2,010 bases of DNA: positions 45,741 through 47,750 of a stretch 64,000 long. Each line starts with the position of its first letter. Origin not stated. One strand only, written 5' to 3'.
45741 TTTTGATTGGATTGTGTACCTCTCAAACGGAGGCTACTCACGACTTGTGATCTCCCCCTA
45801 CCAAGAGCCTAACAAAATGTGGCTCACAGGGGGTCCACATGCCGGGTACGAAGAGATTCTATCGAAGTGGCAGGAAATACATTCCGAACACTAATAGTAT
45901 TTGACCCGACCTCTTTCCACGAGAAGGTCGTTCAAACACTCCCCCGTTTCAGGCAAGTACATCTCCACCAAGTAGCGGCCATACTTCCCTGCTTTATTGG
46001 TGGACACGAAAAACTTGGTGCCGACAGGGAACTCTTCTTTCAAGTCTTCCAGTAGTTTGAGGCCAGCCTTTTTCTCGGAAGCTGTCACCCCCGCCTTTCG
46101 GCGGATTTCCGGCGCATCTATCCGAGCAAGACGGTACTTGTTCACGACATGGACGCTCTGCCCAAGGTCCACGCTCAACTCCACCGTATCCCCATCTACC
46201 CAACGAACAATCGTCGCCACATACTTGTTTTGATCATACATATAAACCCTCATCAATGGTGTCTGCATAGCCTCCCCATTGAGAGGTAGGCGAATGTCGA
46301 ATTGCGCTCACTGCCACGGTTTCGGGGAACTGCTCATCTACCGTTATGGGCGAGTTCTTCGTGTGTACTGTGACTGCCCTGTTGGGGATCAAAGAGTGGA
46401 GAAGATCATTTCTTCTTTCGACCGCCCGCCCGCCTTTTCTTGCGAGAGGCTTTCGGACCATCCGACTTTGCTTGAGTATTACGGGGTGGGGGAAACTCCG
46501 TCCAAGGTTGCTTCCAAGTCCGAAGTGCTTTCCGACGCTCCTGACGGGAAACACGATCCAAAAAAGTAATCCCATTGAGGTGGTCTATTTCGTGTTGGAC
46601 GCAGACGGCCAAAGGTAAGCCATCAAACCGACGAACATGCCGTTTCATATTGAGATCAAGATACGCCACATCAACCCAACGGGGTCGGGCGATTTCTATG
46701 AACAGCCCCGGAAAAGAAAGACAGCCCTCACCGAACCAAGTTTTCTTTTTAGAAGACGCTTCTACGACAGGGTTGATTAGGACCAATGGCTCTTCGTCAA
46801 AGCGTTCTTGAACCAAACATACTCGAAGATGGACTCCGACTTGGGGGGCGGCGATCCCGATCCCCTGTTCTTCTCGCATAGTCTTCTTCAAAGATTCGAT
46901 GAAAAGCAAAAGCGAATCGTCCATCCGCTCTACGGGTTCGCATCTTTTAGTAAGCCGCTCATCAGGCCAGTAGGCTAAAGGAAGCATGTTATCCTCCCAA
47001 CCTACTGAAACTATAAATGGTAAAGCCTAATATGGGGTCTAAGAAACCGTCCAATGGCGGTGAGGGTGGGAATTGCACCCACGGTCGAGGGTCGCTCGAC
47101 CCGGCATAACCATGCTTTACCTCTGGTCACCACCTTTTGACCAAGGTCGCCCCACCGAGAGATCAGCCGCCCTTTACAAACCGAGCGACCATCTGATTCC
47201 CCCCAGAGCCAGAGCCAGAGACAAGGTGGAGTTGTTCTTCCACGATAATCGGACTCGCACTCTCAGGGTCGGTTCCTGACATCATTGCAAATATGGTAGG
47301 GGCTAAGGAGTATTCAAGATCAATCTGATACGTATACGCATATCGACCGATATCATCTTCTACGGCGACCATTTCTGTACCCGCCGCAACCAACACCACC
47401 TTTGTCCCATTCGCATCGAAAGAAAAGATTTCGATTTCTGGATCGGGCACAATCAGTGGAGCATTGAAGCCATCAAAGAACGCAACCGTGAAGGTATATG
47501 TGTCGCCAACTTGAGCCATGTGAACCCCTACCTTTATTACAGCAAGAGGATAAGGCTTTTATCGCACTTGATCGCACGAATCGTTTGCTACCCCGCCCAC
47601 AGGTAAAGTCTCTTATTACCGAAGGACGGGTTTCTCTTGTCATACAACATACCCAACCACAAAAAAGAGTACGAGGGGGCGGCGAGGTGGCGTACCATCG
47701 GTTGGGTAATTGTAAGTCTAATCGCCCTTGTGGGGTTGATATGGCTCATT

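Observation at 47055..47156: Non-canonical tRNA(Ser)-like RNA with serine identity but no normal anticodon loop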

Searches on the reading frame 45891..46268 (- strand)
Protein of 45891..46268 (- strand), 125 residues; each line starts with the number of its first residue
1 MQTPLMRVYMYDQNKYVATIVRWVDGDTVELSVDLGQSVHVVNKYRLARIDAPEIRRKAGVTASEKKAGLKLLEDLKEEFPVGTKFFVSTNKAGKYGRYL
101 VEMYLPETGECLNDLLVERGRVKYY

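Call 9: search_protein_families(library=pfam, proteins=[window:45891-46268:-], max_evalue=0.01)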
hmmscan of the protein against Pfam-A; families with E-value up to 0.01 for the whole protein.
window:45891-46268:- (125 aa): 1 family
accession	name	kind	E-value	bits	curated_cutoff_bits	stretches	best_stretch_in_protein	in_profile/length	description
PF00565.23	SNase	-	0.00024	22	21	1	45-121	2-73/107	Staphylococcal nuclease homologue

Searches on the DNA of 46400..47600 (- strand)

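Call 4: search_rna_families(source=window, start=46900, end=47300, threshold=evalue, max_evalue=10, show_alignments=5)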
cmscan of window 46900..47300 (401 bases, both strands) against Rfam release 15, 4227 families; matches with E-value up to 10: 5.
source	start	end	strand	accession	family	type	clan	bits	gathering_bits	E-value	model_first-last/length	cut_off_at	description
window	47059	47156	-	RF01852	tRNA-Sec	Gene; tRNA;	CL00001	19.3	47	0.25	1-91/91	no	Selenocysteine transfer RNA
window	47058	47109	+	RF04351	Plastid-psbl-rps4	Cis-reg;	-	18.6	68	0.23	1-53/53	no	Plastid-psbl-rps4 3UTR RNA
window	47035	47120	-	RF00233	Tymo_tRNA-like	Cis-reg;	-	15.7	40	0.63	1-84/84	no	Tymovirus/Pomovirus/Furovirus tRNA-like 3' UTR element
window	47258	47289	-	RF01144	sR17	Gene; snRNA; snoRNA; CD-box;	-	10.5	36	6.9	1-55/55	no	Small nucleolar RNA sR17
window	47066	47082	-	RF04321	tmRNA_permuted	Gene;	-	9.4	47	9.4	36-52/213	no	permuted transfer-messenger RNA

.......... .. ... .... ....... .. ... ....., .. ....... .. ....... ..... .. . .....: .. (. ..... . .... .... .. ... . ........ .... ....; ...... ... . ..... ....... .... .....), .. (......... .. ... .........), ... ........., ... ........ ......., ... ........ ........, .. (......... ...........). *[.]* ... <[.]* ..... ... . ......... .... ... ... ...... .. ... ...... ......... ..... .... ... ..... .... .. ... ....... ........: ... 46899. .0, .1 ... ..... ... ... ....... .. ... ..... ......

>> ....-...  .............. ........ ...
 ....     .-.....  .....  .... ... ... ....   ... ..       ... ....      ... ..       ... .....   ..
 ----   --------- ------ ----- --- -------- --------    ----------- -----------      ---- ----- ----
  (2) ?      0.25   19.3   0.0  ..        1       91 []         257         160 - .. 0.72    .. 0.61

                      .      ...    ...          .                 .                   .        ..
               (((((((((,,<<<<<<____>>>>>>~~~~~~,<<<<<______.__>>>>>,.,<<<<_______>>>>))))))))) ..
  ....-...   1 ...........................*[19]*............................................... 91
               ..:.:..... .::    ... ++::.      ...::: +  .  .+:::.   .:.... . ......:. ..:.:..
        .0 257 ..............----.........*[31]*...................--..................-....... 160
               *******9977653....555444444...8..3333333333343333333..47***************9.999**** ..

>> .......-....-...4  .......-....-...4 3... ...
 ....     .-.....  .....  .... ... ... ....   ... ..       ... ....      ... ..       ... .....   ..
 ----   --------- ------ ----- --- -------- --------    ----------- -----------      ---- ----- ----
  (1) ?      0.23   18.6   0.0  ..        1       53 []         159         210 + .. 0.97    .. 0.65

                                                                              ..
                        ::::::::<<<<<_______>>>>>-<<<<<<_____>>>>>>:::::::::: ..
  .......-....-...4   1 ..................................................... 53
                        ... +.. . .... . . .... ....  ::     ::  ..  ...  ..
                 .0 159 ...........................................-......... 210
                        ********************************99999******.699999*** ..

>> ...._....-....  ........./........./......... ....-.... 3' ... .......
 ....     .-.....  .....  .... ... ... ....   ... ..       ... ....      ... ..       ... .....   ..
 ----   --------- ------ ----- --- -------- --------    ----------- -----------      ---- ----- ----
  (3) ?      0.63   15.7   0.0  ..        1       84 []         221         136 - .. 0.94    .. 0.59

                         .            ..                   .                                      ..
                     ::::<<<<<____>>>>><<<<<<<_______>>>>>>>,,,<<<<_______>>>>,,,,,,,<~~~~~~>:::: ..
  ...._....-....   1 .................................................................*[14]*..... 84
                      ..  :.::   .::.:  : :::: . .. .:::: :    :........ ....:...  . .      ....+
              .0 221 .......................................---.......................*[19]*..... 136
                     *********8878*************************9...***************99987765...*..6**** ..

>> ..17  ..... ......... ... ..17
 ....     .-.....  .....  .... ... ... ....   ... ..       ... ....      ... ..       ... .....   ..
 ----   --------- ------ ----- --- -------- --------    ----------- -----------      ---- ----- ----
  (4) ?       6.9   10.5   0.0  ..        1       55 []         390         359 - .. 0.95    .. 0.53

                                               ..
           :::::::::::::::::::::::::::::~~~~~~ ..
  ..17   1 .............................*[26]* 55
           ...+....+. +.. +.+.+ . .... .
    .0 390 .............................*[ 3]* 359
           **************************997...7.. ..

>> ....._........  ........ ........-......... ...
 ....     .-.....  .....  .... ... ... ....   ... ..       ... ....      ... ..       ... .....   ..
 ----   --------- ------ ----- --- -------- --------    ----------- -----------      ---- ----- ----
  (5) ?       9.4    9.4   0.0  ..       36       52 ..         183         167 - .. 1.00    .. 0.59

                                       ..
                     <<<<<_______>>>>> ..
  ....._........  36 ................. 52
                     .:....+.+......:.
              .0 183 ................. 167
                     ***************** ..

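Call 7: search_dna_similar(query=window:46400-47600:-, collection=phages, mode=distant, max_rows=30)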
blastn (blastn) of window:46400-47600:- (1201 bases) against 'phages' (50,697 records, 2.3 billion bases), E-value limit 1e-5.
No match.

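Call 41: search_dna_similar(query=window:47055-47156:-, collection=phages, mode=distant, max_evalue=10, max_rows=25)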
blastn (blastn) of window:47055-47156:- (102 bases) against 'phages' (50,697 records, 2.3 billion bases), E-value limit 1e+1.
No match.

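Call 47: build_rna_model(alignment_id=A3, structure=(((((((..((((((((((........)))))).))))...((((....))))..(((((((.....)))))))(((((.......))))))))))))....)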
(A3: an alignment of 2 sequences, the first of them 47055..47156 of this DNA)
Model R1 built from alignment A3 (2 sequences, 102 columns); structure: as given.
model positions 102; base pairs 33; branch points 3; effective number of sequences 0.57; information 0.59 bits per position. Calibrated on 0.2 Mb of random sequence (short: E-values are rough).
structure used (alignment columns):
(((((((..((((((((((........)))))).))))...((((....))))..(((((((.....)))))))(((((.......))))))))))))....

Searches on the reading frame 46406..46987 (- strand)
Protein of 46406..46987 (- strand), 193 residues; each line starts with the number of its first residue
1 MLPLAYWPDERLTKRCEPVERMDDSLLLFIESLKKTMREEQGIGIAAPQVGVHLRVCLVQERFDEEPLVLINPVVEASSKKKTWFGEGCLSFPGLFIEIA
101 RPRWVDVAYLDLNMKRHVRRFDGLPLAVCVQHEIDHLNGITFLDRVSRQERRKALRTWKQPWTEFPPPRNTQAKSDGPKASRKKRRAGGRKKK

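Call 9: search_protein_families(library=pfam, proteins=[window:46406-46987:-], max_evalue=0.01)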
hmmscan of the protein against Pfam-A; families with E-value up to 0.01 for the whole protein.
window:46406-46987:- (193 aa): 1 family
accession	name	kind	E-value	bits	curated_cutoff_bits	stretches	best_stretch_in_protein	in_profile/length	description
PF01327.26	Pep_deformylase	-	5.2e-45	153.3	22.8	1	2-151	2-155/156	Polypeptide deformylase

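Call 14: find_related_loci(query=window:46406-46987:-, collection=viral_contigs, flank=3000)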
Query window:46406-46987:- (193 aa) in viral_contigs; peptide patterns used: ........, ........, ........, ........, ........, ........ (x = any residue, [..] = any of these).
479 stretches matched a pattern; 472 encode a relative of the query (tblastn E <= 1e-3); the best 80 are kept; 80 distinct loci.
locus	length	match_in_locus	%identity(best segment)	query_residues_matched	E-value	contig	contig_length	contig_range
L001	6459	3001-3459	43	7-160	6e-36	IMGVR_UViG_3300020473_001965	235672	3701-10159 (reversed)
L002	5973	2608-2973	47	26-148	3e-33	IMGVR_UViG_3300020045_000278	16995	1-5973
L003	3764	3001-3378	42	32-160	1e-28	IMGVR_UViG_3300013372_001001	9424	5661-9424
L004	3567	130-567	44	1-148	8e-28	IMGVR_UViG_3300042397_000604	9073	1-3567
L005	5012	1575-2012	44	1-148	9e-28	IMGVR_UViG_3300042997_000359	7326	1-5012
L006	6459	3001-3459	39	7-158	1e-27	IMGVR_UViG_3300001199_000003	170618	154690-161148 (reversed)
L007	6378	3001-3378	40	31-164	6e-27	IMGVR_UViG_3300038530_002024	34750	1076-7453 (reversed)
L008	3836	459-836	39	31-164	9e-27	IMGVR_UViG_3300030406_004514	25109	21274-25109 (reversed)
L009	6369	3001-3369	43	33-157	3e-26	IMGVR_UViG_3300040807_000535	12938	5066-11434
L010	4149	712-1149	42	1-148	2e-26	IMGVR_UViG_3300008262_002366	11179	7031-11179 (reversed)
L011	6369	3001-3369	39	20-147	3e-26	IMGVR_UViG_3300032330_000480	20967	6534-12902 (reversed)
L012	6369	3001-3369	43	33-157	3e-26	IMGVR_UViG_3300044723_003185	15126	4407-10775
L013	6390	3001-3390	40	32-160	4e-26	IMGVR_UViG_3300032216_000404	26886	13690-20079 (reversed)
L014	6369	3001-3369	43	33-157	3e-26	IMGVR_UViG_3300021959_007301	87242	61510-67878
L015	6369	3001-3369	39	20-147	4e-26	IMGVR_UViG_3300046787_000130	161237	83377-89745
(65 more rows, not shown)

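Call 16: find_encoding_contigs(protein=window:46406-46987:-, flank=3000, max_places=10)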
Protein window:46406-46987:- (193 aa): 7 contigs read that carry it; 4 places shown.
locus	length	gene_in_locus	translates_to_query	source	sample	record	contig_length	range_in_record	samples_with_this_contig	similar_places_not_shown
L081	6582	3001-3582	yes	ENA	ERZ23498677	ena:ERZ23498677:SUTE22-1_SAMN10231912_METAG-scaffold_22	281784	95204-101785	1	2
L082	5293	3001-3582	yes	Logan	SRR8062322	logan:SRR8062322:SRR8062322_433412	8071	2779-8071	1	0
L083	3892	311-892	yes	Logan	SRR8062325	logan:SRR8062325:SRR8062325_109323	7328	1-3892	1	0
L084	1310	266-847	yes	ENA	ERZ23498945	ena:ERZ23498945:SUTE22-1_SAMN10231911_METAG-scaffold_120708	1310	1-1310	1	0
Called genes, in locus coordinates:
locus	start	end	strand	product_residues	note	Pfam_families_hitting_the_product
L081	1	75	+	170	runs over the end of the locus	-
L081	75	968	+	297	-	-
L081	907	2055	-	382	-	-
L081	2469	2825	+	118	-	-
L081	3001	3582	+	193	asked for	PF01327:Pep_deformylase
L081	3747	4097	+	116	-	-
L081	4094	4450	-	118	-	-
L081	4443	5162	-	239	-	-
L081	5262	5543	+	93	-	-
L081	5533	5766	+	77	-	-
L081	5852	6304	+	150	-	-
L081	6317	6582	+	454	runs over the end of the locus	-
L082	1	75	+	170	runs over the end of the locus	-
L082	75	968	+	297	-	-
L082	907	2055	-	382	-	-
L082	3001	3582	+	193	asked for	PF01327:Pep_deformylase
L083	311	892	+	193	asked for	PF01327:Pep_deformylase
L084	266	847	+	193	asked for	PF01327:Pep_deformylase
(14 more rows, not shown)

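Call 24: find_related_loci(query=A2, collection=metagenome_contigs, flank=1500)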
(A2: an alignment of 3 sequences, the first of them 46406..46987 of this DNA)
Query A2 (193 aa) in metagenome_contigs; peptide patterns used: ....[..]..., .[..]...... (x = any residue, [..] = any of these).
596 stretches matched a pattern; 2 encode a relative of the query (tblastn E <= 1e-3); 2 distinct loci.
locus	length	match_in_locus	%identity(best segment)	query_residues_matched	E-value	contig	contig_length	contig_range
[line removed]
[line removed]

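Call 25: find_homologous_proteins(query=window:46406-46987:-, max_evalue=1e-40)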
Query window:46406-46987:- (193 aa): 6 proteins with E <= 1e-40 among 8000 candidates.
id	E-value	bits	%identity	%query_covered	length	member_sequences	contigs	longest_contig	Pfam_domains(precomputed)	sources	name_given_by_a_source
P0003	5.6e-112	390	100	89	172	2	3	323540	PF01327.27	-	-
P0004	9.6e-105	366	83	97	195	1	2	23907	PF01327.27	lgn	-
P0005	6.1e-101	354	80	94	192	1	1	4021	PF01327.27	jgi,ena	-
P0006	5.3e-48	181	55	82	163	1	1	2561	PF01327.27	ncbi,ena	-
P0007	7.1e-43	164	52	83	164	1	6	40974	PF01327.27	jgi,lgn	jgi:peptide deformylase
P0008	4.6e-42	162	50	83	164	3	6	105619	PF01327.27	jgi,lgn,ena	-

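Call 26: find_encoding_contigs(protein=P0003, flank=1500, max_places=8)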
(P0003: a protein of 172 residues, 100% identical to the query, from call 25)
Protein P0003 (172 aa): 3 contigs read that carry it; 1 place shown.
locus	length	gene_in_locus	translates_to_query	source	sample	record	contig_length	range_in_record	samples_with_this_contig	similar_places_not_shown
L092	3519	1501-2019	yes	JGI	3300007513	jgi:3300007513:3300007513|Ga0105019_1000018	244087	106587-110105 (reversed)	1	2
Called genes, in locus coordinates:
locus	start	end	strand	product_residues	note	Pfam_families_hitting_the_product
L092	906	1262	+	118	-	-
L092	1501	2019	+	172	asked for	PF01327:Pep_deformylase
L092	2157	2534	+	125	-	-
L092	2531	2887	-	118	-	-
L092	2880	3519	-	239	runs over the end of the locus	-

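Call 27: find_encoding_contigs(protein=P0008, flank=4000, max_places=4)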
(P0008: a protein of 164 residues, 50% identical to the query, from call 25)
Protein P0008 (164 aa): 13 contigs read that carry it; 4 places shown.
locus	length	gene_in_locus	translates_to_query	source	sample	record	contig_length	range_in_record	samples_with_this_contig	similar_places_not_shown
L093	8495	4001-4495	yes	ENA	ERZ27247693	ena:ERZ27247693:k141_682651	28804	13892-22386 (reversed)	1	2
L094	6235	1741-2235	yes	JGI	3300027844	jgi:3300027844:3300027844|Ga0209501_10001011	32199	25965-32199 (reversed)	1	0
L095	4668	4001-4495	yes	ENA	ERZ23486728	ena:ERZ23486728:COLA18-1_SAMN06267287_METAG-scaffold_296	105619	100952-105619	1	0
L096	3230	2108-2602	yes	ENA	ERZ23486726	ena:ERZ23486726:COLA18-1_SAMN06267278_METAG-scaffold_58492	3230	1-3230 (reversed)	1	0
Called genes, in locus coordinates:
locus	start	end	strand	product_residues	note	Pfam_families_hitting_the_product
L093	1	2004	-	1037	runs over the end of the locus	-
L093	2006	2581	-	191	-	PF03412:Peptidase_C39 (weak), PF13529:Peptidase_C39_2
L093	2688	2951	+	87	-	PF00216:Bac_DNA_binding (weak)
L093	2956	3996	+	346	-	PF01734:Patatin (weak)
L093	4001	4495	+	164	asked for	PF01327:Pep_deformylase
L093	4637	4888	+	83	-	-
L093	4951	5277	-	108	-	-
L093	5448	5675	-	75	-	-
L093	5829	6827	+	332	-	PF01734:Patatin (weak)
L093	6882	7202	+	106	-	-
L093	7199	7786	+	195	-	PF08242:Methyltransf_12 (weak), PF13649:Methyltransf_25 (weak)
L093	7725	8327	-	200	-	PF00265:TK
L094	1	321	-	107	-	?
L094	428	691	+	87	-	PF00216:Bac_DNA_binding (weak)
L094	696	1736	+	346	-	PF01734:Patatin (weak)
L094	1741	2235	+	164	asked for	PF01327:Pep_deformylase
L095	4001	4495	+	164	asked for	PF01327:Pep_deformylase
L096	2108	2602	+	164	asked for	PF01327:Pep_deformylase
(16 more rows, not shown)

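Call 28: find_encoding_contigs(protein=P0007, flank=4000, max_places=4)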
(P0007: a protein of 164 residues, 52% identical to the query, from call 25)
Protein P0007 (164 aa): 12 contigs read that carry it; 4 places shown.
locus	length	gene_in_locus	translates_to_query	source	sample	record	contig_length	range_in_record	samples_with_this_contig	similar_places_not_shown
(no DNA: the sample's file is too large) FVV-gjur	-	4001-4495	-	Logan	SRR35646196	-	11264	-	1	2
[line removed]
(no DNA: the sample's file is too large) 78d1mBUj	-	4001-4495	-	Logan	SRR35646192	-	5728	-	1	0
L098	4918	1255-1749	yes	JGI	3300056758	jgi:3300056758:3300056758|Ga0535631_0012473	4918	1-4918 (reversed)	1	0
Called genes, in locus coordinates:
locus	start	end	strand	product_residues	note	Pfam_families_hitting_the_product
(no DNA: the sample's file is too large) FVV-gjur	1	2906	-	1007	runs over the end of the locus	?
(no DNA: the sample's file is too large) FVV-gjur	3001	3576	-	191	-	PF03412:Peptidase_C39 (weak), PF13529:Peptidase_C39_2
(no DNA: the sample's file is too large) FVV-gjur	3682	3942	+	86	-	PF00216:Bac_DNA_binding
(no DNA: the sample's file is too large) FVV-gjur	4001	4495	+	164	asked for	PF01327:Pep_deformylase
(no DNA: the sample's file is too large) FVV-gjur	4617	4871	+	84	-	-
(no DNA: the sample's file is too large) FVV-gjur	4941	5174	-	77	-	-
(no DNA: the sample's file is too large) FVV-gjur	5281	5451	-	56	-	-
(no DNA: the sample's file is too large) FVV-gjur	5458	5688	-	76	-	-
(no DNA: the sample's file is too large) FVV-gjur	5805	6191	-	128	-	-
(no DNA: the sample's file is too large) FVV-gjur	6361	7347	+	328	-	-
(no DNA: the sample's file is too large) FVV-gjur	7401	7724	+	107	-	-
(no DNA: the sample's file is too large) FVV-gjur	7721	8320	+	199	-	PF13847:Methyltransf_31 (weak), PF08241:Methyltransf_11 (weak), PF08242:Methyltransf_12 (weak), PF13649:Methyltransf_25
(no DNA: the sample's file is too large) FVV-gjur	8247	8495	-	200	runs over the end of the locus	PF00265:TK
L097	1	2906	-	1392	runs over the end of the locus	-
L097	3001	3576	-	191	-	PF03412:Peptidase_C39 (weak), PF13529:Peptidase_C39_2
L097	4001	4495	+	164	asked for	PF01327:Pep_deformylase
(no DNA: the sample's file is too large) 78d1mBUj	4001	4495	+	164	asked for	PF01327:Pep_deformylase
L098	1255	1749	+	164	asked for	PF01327:Pep_deformylase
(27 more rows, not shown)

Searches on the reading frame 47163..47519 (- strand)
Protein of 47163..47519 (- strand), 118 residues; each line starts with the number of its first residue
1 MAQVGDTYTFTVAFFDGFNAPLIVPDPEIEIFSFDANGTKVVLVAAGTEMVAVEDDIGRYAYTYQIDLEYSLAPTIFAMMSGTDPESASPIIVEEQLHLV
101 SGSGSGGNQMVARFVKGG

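Call 9: search_protein_families(library=pfam, proteins=[window:47163-47519:-], max_evalue=0.01)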
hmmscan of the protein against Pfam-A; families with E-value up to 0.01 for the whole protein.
window:47163-47519:- (118 aa): 0 families

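Call 13: search_protein_families(library=phrogs, proteins=[window:47163-47519:-], max_evalue=0.001)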
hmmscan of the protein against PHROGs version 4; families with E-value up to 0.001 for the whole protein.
window:47163-47519:- (118 aa): 0 families

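Call 15: find_related_loci(query=window:47163-47519:-, collection=viral_contigs, flank=3000)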
Query window:47163-47519:- (118 aa) in viral_contigs; peptide patterns used: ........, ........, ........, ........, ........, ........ (x = any residue, [..] = any of these).
22 stretches matched a pattern, but none encodes a relative of the query by tblastn (E <= 1e-3).

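Call 17: find_homologous_proteins(query=window:47163-47519:-, max_evalue=0.01)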
Query window:47163-47519:- (118 aa): 2 proteins with E <= 0.01 among 21 candidates.
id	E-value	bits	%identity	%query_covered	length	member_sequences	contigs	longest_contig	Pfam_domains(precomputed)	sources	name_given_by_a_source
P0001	1.4e-66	240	95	100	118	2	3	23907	-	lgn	-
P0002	7.5e-58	211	85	100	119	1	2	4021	-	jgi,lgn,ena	-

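Call 18: find_encoding_contigs(protein=P0001, flank=3000, max_places=6)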
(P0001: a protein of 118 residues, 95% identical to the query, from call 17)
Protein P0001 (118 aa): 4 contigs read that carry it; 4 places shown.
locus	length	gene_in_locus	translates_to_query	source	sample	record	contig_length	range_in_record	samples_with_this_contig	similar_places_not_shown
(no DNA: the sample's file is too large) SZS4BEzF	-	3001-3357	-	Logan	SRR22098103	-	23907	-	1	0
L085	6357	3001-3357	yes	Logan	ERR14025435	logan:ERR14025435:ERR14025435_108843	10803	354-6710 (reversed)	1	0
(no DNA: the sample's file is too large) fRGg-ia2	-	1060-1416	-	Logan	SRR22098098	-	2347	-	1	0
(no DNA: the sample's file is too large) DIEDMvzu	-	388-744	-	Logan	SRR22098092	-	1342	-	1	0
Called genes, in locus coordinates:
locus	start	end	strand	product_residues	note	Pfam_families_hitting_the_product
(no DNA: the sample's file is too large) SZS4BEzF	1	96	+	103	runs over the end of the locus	-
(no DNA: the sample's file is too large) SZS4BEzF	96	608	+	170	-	-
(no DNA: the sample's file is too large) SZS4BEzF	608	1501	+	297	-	-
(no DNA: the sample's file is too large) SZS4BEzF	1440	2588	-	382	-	-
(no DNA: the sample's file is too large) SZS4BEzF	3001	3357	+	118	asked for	-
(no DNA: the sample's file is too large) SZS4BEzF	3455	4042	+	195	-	PF01327:Pep_deformylase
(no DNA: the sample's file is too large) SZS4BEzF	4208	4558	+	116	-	-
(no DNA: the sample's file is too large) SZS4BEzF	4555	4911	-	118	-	-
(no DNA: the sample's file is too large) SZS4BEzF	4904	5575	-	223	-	-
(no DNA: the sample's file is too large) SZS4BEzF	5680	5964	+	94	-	-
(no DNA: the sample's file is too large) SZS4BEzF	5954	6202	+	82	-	-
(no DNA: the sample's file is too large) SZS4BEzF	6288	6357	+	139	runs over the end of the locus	-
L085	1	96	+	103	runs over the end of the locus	-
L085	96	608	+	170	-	-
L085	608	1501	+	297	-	-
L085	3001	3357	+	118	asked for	-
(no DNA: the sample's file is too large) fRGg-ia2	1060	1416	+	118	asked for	-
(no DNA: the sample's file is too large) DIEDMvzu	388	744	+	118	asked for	-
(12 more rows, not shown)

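Call 19: find_encoding_contigs(protein=P0002, flank=3000, max_places=6)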
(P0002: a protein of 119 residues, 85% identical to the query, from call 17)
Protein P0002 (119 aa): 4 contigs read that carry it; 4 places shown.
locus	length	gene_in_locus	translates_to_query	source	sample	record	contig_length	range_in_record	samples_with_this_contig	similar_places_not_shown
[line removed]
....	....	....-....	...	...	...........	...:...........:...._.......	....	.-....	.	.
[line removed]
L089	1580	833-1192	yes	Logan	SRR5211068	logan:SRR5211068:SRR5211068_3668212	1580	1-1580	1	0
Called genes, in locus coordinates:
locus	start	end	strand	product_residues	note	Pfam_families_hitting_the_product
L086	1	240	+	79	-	?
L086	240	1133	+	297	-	-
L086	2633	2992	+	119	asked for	-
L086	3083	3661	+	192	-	PF01327:Pep_deformylase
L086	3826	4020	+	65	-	?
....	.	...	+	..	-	?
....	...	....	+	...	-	-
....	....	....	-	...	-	-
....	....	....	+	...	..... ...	-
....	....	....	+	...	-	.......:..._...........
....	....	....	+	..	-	?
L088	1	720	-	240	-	?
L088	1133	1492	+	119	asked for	-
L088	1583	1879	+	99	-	?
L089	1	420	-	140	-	?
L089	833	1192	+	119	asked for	-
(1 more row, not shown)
